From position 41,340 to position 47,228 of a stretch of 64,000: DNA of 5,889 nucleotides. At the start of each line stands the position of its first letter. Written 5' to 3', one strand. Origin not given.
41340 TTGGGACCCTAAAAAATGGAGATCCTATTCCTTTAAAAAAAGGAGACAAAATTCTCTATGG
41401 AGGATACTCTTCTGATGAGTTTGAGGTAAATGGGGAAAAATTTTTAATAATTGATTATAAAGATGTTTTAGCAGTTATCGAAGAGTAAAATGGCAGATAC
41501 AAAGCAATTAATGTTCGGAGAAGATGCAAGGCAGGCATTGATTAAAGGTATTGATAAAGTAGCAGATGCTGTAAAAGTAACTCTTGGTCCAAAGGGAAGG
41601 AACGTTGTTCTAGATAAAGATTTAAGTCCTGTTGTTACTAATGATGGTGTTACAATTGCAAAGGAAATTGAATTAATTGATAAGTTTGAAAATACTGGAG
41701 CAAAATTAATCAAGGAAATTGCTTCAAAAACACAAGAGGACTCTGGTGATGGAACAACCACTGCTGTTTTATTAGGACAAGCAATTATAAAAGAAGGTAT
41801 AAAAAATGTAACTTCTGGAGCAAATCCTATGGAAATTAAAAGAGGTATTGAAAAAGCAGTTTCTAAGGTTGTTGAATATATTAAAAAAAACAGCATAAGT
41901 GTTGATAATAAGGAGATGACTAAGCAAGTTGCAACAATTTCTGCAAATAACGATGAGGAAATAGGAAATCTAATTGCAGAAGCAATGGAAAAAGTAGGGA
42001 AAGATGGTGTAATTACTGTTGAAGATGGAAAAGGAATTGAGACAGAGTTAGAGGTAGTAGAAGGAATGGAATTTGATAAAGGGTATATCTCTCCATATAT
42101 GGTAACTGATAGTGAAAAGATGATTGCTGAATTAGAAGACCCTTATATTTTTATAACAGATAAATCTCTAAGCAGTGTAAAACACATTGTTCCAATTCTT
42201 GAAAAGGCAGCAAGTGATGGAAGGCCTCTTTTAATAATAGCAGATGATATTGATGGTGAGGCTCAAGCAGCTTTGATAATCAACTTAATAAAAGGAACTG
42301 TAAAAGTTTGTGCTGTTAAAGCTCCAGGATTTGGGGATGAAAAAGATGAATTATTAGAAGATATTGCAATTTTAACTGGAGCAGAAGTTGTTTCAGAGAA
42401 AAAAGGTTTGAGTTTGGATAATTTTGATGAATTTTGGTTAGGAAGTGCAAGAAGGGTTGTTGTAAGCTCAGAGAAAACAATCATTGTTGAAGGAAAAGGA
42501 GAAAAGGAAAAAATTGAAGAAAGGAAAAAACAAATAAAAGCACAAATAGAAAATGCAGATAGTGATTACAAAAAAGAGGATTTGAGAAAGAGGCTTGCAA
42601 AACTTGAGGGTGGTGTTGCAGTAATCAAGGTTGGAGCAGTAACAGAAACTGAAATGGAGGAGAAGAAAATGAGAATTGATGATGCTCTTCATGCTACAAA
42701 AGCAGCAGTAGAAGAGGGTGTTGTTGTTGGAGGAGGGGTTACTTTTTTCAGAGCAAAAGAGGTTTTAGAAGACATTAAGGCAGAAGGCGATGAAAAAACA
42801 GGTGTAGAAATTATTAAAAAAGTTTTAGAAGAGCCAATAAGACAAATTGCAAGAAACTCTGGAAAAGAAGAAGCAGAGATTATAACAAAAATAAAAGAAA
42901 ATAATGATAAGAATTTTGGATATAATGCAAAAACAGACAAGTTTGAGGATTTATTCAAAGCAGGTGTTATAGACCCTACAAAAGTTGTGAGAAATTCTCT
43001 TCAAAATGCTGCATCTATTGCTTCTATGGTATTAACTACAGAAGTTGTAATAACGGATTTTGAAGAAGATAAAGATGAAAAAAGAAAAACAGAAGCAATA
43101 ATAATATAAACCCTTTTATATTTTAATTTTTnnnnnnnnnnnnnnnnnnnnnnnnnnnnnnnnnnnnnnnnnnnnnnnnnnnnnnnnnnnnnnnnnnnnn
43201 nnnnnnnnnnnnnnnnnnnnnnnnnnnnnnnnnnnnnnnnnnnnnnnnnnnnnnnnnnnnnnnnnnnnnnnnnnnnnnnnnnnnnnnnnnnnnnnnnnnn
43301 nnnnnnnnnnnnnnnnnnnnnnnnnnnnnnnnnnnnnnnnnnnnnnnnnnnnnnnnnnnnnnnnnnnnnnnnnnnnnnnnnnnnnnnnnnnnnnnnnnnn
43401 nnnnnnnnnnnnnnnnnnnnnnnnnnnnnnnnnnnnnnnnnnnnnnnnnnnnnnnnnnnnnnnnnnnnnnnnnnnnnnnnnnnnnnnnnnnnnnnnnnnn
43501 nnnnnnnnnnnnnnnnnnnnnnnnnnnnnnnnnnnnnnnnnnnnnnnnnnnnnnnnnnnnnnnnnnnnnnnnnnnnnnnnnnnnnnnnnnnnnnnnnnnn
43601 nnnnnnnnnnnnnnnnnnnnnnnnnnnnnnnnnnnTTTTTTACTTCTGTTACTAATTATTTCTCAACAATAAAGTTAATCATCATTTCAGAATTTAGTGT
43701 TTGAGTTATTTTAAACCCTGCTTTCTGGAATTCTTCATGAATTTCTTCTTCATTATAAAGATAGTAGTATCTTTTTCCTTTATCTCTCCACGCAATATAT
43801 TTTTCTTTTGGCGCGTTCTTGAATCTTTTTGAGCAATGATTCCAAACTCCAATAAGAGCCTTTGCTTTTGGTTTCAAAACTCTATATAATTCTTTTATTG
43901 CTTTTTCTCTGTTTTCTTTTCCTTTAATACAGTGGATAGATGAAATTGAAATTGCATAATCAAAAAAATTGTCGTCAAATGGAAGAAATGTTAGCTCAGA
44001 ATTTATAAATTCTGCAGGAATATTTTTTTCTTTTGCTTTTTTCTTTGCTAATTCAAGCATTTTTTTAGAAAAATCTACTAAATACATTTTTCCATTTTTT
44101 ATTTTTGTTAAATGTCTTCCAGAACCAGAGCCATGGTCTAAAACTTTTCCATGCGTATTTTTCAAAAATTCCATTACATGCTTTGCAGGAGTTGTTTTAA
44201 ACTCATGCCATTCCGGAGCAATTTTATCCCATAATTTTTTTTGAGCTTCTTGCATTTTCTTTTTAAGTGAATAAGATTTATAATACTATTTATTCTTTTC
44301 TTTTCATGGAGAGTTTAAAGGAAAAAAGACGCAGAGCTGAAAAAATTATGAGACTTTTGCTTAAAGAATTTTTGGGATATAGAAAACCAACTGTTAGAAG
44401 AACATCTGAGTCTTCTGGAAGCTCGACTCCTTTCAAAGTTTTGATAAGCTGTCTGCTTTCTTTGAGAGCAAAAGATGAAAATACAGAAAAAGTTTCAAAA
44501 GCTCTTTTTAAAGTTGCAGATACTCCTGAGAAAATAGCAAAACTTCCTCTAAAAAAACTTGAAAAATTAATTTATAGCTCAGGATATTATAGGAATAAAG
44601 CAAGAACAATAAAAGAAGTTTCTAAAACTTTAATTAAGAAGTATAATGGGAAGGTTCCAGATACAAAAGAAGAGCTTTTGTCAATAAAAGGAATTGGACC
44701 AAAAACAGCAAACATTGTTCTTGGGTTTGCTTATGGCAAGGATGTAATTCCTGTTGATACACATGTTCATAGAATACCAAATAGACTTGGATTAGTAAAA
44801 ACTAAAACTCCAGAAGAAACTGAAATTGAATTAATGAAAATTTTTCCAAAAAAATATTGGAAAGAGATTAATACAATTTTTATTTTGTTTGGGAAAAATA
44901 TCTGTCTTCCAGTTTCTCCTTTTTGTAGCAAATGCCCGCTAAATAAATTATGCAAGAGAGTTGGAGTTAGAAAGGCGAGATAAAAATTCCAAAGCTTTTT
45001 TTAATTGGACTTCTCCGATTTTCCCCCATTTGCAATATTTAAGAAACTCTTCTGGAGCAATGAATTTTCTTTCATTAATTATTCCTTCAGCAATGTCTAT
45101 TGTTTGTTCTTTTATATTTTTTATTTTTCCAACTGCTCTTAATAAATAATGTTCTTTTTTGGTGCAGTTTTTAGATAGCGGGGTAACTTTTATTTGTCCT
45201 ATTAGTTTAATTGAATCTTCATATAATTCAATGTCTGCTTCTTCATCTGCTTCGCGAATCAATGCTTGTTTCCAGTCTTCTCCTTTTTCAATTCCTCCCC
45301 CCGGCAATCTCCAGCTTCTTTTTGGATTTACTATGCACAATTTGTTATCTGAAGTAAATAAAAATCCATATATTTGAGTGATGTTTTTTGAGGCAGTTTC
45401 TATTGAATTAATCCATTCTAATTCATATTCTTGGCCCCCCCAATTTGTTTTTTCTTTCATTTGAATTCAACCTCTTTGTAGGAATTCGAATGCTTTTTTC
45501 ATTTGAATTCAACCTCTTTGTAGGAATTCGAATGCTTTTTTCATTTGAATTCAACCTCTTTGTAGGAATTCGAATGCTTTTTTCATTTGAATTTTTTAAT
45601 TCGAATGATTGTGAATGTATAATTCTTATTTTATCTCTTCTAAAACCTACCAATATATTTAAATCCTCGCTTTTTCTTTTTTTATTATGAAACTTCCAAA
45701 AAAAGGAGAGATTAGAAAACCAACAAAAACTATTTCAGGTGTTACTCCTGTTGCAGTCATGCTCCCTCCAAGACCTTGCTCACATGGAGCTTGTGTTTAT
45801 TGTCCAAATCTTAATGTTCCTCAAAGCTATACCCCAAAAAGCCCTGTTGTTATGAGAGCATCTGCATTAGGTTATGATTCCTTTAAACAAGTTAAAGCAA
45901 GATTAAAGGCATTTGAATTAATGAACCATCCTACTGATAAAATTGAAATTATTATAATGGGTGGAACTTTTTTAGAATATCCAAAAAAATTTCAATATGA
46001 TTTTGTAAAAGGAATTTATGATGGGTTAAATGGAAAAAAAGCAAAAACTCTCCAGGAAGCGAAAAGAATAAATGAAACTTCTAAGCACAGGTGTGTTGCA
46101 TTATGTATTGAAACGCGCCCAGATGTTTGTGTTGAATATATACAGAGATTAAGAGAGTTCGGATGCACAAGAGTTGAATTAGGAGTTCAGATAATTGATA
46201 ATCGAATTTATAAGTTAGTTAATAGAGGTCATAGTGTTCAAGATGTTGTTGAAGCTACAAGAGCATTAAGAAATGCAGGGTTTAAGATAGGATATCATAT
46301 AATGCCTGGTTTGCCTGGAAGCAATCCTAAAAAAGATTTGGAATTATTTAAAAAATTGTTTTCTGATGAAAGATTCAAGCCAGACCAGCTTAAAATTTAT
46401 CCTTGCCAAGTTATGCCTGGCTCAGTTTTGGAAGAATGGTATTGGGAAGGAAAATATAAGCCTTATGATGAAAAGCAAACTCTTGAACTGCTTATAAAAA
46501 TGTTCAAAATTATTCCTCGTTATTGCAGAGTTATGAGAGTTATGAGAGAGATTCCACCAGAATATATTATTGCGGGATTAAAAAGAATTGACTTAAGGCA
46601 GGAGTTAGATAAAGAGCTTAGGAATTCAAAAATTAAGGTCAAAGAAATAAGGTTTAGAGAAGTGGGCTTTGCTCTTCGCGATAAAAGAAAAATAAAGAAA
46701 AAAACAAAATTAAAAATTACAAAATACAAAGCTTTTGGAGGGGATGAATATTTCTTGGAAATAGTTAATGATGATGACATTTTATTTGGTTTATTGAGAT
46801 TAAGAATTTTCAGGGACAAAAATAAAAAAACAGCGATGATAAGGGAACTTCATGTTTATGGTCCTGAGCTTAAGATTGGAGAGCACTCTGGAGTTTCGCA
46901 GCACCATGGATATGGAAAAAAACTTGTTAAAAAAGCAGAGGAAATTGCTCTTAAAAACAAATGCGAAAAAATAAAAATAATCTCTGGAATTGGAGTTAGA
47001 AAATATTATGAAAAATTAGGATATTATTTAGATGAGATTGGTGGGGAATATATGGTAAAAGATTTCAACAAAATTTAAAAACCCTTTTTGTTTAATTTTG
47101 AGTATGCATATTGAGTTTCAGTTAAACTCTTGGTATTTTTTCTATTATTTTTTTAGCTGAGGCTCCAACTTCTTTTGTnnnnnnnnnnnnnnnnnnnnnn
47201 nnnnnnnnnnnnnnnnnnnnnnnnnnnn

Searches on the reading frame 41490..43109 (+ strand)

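Call 75: search_protein_families(library=pfam, proteins=[window:41490-43109:+], max_evalue=0.00001)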
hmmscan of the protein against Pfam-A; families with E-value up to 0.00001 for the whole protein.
window:41490-43109:+ (539 aa): 1 family
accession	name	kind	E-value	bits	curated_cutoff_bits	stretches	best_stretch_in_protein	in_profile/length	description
PF00118.29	Cpn60_TCP1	-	8.7e-85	285.7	34.3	1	24-523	1-488/490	TCP-1/cpn60 chaperonin family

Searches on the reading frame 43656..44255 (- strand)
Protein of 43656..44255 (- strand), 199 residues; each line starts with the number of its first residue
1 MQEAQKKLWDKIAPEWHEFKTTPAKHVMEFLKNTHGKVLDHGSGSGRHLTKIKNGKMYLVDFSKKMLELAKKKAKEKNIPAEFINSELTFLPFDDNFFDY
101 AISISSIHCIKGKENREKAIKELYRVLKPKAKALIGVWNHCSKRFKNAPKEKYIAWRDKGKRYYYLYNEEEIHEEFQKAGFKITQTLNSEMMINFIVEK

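Call 76: search_protein_families(library=pfam, proteins=[window:43656-44255:-], max_evalue=0.00001)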
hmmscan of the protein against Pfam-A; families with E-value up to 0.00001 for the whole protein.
window:43656-44255:- (199 aa): 6 families
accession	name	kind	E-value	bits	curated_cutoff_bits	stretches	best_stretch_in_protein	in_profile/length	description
PF08241.18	Methyltransf_11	-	3.5e-19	69.7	21.2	1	39-134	1-94/95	Methyltransferase domain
PF13649.12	Methyltransf_25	-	4.6e-19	69.3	27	1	38-129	1-95/97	Methyltransferase domain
PF13847.12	Methyltransf_31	-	2.5e-15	56.9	27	1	35-166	4-140/145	Methyltransferase domain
PF01209.24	Ubie_methyltran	-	1.2e-12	48.1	20.1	1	36-132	49-148/233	ubiE/COQ5 methyltransferase family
PF13489.12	Methyltransf_23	-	7.7e-12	45.7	27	1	20-185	6-163/164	Methyltransferase domain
PF08242.18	Methyltransf_12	-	3.1e-09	37.9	30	1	39-131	1-96/98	Methyltransferase domain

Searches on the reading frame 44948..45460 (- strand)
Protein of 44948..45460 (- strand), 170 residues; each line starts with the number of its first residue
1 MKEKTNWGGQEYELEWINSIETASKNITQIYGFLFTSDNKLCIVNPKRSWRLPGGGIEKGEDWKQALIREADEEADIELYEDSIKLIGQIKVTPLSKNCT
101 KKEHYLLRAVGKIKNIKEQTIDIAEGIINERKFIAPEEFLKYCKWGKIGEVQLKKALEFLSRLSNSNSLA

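Call 76: search_protein_families(library=pfam, proteins=[window:44948-45460:-], max_evalue=0.00001)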
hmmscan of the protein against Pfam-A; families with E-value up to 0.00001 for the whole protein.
window:44948-45460:- (170 aa): 1 family
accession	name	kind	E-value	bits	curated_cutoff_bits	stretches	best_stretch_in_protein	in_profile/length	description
PF00293.34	NUDIX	-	4.9e-10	40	21.1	1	44-139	20-118/134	NUDIX domain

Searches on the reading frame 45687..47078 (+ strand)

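Call 76: search_protein_families(library=pfam, proteins=[window:45687-47078:+], max_evalue=0.00001)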
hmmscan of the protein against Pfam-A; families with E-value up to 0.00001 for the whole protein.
window:45687-47078:+ (463 aa): 3 families
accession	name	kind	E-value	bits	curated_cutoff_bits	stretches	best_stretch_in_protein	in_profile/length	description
PF16199.10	Radical_SAM_C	-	8.6e-21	74.3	31.9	1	232-311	1-83/85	Radical_SAM C-terminal domain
PF04055.27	Radical_SAM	-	1.5e-19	71.2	29.5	1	31-219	7-161/166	Radical SAM superfamily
PF00583.31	Acetyltransf_1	-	2.4e-07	31.5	20.7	1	352-446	32-116/116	Acetyltransferase (GNAT) family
